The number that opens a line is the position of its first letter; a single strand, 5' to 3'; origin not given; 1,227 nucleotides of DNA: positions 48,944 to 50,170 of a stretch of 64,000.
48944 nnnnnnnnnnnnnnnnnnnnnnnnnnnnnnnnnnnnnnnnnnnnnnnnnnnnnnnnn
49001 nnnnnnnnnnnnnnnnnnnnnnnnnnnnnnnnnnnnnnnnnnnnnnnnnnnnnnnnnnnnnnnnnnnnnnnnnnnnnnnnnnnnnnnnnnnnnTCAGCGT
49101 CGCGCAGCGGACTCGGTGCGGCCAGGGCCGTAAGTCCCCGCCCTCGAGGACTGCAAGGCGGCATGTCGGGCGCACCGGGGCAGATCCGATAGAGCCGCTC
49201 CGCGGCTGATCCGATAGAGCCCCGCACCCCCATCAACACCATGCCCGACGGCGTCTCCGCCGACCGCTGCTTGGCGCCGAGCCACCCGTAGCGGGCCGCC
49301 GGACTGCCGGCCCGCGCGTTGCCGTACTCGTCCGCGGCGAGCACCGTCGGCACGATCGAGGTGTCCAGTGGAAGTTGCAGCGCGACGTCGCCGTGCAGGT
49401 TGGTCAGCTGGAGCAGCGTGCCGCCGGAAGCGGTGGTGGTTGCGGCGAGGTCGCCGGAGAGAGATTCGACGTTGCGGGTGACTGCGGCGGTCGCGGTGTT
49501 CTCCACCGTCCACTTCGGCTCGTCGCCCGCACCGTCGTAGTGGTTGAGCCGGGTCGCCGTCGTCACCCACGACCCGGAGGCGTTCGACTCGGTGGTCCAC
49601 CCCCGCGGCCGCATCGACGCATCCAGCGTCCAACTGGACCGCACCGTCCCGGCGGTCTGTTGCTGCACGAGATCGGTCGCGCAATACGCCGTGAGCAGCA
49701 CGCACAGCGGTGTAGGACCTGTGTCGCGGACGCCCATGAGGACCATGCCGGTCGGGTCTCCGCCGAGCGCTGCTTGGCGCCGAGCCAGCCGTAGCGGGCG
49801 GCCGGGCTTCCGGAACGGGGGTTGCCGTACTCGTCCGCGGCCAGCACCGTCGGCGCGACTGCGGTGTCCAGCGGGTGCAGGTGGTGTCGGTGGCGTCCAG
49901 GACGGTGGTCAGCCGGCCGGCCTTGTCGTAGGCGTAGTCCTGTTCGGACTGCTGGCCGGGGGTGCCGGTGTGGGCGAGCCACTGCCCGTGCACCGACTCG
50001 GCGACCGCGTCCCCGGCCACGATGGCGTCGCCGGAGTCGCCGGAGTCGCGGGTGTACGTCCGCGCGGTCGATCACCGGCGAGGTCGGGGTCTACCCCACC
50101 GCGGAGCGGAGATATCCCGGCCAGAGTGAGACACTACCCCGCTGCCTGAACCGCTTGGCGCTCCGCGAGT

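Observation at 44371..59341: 44-nt duplication of the tRNA-Lys 3' half delimits a ~15-kb mosaic island, with the intact integrase outside it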

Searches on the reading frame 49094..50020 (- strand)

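Call 15: search_protein_families(library=pfam, proteins=[window:49094-50020:-], max_evalue=0.01)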
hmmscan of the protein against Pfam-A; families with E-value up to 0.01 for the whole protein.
window:49094-50020:- (308 aa): 1 family
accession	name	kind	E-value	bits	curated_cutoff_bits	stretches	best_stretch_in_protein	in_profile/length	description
PF05593.20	RHS_repeat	-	0.0045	17.8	22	0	31-52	1-21/38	RHS Repeat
